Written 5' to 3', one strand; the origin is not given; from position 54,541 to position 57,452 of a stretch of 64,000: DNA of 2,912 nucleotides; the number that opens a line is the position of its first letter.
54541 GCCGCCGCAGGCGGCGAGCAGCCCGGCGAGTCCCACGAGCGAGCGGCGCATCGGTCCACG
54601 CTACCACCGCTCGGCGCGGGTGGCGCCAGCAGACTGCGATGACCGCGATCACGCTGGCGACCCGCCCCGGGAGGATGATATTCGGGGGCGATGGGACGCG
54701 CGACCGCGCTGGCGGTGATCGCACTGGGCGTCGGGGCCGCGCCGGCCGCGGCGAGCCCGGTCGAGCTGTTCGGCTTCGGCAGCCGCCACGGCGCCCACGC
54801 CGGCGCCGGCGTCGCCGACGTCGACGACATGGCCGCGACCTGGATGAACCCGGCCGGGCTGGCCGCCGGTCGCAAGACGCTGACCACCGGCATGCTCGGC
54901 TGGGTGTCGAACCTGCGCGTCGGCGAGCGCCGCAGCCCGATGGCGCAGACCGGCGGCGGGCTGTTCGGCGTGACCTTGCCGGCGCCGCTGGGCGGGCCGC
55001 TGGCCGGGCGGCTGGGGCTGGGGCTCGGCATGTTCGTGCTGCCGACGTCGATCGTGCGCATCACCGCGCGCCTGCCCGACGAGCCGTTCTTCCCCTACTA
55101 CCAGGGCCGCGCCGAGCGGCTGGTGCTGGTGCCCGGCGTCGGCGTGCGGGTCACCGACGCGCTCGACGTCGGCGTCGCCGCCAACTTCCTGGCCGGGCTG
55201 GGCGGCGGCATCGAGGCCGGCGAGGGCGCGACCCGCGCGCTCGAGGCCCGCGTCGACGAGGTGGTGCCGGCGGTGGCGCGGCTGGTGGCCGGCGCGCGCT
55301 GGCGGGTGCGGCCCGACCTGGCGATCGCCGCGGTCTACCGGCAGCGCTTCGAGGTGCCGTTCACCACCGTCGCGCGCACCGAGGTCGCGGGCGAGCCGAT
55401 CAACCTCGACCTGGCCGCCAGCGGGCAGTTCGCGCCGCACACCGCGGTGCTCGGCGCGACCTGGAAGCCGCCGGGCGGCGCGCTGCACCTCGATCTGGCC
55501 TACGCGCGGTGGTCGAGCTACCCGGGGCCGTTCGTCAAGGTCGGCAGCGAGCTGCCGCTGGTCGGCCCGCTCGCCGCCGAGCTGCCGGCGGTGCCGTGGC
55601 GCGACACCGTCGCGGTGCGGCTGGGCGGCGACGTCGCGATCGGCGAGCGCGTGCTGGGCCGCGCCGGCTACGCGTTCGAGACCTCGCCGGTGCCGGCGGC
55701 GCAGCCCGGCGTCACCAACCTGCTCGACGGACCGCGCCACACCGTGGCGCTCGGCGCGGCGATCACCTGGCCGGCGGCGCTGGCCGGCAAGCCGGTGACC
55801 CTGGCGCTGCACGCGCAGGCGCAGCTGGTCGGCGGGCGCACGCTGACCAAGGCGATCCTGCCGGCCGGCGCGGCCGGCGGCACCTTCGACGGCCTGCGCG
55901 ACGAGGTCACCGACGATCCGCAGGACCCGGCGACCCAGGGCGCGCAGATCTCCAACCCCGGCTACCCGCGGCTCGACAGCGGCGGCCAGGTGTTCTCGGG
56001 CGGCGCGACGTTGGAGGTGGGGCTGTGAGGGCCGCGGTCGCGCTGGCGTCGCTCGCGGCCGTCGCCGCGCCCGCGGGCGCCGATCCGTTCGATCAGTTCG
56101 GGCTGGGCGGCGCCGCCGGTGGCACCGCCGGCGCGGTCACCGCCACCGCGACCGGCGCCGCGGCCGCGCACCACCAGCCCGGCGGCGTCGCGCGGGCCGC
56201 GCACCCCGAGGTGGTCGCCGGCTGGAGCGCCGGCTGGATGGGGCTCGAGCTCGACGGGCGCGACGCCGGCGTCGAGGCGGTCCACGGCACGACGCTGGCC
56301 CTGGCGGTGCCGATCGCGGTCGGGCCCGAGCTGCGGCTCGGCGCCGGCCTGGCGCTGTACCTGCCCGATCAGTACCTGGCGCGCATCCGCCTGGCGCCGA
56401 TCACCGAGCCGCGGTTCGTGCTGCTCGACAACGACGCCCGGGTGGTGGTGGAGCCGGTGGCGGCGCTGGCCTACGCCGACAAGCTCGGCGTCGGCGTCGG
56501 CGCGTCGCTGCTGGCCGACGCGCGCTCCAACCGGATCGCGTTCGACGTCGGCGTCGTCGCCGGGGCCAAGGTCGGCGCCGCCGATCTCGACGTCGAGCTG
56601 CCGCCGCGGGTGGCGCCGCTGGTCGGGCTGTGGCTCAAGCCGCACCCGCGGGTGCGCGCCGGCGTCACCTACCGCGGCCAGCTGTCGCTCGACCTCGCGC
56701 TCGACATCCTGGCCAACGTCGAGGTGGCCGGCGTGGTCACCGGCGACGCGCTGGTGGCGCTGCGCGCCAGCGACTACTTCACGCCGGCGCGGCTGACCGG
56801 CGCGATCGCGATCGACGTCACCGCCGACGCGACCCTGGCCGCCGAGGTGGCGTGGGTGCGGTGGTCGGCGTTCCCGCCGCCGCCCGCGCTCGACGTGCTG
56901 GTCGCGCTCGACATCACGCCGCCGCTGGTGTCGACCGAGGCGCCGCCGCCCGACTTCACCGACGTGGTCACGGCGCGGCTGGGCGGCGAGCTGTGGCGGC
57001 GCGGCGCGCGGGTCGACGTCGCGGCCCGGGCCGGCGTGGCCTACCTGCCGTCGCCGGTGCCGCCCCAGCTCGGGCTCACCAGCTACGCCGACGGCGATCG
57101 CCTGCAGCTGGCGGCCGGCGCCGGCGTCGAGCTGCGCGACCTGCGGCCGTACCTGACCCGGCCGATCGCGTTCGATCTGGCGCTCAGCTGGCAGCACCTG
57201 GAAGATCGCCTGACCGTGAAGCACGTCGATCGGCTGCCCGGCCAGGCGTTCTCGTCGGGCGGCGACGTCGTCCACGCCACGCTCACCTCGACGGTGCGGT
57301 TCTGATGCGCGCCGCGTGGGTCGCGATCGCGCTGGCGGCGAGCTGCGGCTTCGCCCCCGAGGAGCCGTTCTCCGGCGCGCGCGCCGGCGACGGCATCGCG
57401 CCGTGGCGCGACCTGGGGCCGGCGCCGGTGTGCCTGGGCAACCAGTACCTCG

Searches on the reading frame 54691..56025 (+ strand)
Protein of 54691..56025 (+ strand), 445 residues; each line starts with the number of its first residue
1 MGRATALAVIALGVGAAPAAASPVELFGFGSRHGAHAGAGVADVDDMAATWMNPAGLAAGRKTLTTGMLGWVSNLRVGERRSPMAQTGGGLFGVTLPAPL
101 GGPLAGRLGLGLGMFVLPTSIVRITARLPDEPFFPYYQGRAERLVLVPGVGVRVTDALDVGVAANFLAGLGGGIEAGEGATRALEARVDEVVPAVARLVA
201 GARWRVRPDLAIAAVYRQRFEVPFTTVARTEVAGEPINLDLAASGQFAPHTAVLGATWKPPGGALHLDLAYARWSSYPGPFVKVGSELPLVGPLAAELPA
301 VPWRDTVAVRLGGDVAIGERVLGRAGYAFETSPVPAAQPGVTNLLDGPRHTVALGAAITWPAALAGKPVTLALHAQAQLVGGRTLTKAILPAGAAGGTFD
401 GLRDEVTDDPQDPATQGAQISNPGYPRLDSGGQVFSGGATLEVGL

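Call 46: search_protein_families(library=pfam, proteins=[window:54691-56025:+], max_evalue=0.001)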
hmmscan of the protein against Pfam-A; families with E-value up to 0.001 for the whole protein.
window:54691-56025:+ (445 aa): 1 family
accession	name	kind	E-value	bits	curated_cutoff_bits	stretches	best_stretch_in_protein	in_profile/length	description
PF03349.22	Toluene_X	-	1.3e-07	30.9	29.7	1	200-357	207-366/421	Outer membrane protein transport protein (OMPP1/FadL/TodX)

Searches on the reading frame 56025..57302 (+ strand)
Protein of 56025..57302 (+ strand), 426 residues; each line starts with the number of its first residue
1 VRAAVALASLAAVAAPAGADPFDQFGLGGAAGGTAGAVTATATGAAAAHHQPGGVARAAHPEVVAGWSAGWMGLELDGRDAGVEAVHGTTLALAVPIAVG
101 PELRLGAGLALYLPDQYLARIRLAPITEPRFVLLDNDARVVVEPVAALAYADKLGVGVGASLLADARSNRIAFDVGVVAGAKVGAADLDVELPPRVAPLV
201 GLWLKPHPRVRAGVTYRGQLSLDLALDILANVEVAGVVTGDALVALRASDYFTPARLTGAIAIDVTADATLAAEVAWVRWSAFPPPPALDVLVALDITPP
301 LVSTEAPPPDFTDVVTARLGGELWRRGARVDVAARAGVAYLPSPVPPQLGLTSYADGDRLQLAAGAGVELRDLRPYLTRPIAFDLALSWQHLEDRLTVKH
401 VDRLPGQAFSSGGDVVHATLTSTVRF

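Call 46: search_protein_families(library=pfam, proteins=[window:56025-57302:+], max_evalue=0.001)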
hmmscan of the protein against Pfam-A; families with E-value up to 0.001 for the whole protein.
window:56025-57302:+ (426 aa): 1 family
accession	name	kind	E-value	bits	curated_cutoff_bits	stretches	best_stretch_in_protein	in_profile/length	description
PF03349.22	Toluene_X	-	1.7e-05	23.9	29.7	1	200-370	207-369/421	Outer membrane protein transport protein (OMPP1/FadL/TodX)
